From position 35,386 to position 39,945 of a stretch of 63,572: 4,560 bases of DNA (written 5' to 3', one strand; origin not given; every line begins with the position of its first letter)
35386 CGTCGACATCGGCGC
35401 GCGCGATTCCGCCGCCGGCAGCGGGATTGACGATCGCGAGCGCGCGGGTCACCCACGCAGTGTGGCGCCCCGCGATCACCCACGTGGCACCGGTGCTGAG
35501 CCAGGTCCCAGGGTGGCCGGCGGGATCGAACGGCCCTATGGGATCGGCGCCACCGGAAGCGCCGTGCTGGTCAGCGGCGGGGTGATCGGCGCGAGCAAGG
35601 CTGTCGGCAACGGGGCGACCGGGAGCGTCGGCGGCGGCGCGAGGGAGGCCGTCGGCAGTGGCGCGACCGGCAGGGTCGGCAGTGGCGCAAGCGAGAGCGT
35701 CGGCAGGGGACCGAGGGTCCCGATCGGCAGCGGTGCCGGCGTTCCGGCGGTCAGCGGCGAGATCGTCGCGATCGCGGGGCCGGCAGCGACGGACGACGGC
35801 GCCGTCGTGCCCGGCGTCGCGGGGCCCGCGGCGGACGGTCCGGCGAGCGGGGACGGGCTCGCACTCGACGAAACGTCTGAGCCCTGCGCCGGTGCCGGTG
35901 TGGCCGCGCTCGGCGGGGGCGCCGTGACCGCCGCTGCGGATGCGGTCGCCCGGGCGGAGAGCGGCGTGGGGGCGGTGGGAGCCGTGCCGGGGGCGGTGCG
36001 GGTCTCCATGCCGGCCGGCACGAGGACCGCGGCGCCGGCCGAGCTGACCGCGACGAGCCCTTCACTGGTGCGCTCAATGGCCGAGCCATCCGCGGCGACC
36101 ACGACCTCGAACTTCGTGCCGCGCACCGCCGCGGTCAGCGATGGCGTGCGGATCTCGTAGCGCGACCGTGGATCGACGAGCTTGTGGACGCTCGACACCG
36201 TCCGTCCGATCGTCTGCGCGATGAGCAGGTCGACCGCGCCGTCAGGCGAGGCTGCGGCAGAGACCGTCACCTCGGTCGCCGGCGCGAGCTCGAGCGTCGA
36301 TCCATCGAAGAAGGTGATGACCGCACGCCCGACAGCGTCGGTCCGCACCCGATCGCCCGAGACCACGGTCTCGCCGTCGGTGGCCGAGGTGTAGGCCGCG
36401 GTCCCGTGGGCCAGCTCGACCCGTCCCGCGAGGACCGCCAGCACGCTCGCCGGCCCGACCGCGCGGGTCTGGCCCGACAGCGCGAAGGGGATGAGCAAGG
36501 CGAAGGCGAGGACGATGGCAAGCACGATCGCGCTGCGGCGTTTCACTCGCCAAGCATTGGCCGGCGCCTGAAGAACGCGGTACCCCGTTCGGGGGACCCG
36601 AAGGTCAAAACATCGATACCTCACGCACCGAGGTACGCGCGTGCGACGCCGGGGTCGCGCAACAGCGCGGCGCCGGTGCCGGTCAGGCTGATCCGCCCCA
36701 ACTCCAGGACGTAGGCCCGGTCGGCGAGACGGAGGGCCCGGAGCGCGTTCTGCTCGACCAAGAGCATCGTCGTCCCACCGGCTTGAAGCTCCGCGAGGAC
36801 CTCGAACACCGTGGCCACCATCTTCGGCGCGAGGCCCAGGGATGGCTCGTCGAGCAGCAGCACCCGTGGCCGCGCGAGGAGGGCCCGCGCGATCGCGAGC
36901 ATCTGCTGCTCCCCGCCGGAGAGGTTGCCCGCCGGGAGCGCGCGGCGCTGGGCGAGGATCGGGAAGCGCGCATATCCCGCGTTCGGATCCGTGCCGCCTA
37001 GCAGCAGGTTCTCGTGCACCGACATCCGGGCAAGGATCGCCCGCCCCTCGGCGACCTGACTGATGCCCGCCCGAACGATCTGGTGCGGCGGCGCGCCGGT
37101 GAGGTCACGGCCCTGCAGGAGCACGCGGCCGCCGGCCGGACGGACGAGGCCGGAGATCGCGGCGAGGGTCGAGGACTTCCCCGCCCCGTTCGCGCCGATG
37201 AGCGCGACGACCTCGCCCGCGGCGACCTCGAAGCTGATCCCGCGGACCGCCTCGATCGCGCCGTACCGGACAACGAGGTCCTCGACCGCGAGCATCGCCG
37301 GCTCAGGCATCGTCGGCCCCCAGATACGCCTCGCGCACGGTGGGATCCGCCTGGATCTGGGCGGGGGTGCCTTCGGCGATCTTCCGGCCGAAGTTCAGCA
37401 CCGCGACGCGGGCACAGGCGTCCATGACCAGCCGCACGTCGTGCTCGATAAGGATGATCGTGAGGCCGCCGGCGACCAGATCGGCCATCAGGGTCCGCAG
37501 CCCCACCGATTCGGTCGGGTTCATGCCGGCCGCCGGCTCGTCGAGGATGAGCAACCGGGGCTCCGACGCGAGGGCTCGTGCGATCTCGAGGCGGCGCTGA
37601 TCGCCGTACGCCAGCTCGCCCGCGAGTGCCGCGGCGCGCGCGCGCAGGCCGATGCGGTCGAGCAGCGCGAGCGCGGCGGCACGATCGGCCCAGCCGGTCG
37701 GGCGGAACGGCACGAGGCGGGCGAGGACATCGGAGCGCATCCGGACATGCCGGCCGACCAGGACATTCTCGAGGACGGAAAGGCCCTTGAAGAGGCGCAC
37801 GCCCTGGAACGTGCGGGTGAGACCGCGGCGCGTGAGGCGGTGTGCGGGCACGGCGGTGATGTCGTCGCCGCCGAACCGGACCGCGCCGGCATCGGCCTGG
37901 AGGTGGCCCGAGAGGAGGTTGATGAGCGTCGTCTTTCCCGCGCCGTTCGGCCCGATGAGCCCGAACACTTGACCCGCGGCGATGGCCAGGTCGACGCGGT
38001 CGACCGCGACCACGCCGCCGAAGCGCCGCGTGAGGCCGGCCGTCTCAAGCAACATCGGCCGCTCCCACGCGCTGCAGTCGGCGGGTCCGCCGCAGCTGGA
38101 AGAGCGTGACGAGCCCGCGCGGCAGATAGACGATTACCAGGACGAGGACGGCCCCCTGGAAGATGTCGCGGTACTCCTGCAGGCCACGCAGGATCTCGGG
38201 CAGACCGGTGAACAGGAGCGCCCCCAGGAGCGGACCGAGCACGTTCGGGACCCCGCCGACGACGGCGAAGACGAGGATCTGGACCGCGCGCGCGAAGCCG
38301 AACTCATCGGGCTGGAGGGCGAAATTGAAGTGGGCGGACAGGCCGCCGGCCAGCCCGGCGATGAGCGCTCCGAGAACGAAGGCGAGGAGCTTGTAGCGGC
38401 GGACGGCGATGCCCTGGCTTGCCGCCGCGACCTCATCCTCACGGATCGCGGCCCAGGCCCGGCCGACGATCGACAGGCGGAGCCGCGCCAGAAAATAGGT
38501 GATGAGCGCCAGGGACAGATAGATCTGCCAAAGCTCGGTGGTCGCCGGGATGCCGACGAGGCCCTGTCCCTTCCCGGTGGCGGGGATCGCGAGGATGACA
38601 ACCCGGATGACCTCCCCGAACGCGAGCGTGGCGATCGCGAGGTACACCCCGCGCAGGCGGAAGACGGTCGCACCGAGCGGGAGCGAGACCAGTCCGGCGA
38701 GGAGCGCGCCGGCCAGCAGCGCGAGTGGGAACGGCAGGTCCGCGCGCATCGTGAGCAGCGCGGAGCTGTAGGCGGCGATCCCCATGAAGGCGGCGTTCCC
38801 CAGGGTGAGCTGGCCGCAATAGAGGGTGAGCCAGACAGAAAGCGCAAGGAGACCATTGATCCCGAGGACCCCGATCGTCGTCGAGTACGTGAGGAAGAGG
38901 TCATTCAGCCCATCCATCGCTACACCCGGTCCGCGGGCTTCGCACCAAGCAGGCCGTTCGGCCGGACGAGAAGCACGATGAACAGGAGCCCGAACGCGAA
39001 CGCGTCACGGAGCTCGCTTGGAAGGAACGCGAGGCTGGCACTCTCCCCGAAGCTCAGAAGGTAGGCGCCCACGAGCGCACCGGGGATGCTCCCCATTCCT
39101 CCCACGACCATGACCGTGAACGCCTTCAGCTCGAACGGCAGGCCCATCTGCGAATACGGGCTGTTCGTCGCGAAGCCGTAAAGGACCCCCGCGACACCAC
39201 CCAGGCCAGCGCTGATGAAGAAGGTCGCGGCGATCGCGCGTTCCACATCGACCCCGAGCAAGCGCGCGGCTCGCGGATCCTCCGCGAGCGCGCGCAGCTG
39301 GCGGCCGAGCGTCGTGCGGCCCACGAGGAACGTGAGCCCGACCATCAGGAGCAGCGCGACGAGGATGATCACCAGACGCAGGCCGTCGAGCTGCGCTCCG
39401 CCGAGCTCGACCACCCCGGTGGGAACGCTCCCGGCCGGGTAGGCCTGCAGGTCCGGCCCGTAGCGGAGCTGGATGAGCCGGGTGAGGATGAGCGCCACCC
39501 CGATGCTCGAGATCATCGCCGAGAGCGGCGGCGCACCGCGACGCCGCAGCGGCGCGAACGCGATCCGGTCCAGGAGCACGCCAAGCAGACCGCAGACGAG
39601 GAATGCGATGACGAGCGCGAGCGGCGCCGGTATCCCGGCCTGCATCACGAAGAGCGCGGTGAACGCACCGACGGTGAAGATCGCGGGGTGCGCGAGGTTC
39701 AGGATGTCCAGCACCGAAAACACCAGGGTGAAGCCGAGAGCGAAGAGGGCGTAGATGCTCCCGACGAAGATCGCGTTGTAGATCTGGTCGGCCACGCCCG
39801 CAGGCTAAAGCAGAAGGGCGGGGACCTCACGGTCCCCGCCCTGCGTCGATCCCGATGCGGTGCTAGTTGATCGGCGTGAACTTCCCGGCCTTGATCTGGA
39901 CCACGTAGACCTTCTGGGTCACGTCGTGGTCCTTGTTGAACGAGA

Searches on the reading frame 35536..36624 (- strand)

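Call 6: search_protein_families(library=pfam, proteins=[window:35536-36624:-], max_evalue=0.01)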
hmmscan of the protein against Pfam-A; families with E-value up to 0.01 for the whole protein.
window:35536-36624:- (362 aa): 1 family
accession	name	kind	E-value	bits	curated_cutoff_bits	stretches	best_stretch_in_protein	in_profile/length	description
PF04773.18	FecR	-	5.2e-10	40.1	24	1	91-181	1-86/97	FecR protein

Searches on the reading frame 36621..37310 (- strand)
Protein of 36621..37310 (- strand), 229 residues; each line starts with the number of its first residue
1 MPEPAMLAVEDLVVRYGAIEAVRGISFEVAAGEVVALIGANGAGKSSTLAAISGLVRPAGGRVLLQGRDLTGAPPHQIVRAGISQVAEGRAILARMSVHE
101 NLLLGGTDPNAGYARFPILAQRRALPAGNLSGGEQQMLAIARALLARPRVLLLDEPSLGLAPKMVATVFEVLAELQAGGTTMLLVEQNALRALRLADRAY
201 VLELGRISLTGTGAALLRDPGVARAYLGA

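Call 6: search_protein_families(library=pfam, proteins=[window:36621-37310:-], max_evalue=0.01)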
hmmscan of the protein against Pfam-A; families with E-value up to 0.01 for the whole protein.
window:36621-37310:- (229 aa): 6 families
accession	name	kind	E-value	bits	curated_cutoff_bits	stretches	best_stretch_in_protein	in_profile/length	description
PF00005.33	ABC_tran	-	2e-29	103.4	25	1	23-157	2-136/137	ABC transporter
PF13304.12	AAA_21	-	2e-14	54.8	27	2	122-180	230-291/304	AAA domain, putative AbiEii toxin, Type IV TA system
PF02463.25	SMC_N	-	0.00016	21.6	40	0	33-53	25-45/220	RecF/RecN/SMC N terminal domain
PF13191.12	AAA_16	-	0.00037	21.5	32.6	1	28-155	18-140/167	AAA ATPase domain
PF13514.12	AAA_27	-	0.00068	19.7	22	1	14-55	9-49/206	AAA domain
PF13555.12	AAA_29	-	0.00082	19.5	27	1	27-59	17-49/61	P-loop containing region of AAA domain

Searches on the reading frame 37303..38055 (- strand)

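Call 6: search_protein_families(library=pfam, proteins=[window:37303-38055:-], max_evalue=0.01)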
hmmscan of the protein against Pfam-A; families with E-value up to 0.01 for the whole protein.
window:37303-38055:- (250 aa): 7 families
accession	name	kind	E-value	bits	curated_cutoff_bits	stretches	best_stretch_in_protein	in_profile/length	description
PF00005.33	ABC_tran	-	1.6e-30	107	25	1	19-175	2-136/137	ABC transporter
PF12399.14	BCA_ABC_TP_C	-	2.2e-14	53.1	25.5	1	224-250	1-27/27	Branched-chain amino acid ATP-binding cassette transporter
PF13304.12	AAA_21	-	4e-07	30.8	27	1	31-58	2-28/304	AAA domain, putative AbiEii toxin, Type IV TA system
PF03193.22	RsgA_GTPase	-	0.0011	19.3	30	1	27-60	105-138/174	RsgA GTPase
PF13604.12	AAA_30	-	0.0015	18.7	27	0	28-60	17-50/191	AAA domain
PF13476.12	AAA_23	-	0.002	19.3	27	1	29-49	20-40/201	AAA domain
PF13401.12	AAA_22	-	0.0043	17.8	27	0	33-173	10-92/130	AAA domain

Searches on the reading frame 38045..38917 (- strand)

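Call 6: search_protein_families(library=pfam, proteins=[window:38045-38917:-], max_evalue=0.01)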
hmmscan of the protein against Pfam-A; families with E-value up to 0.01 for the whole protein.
window:38045-38917:- (290 aa): 1 family
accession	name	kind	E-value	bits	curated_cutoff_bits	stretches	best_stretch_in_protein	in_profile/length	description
PF02653.21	BPD_transp_2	-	2.4e-33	115.9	26.8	1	14-261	5-268/269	Branched-chain amino acid transport system / permease component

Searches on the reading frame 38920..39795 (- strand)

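Call 6: search_protein_families(library=pfam, proteins=[window:38920-39795:-], max_evalue=0.01)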
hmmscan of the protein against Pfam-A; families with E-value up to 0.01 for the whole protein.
window:38920-39795:- (291 aa): 1 family
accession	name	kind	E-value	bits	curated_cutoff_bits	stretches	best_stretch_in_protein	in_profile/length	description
PF02653.21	BPD_transp_2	-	5.4e-47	160.6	26.8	1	5-275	2-269/269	Branched-chain amino acid transport system / permease component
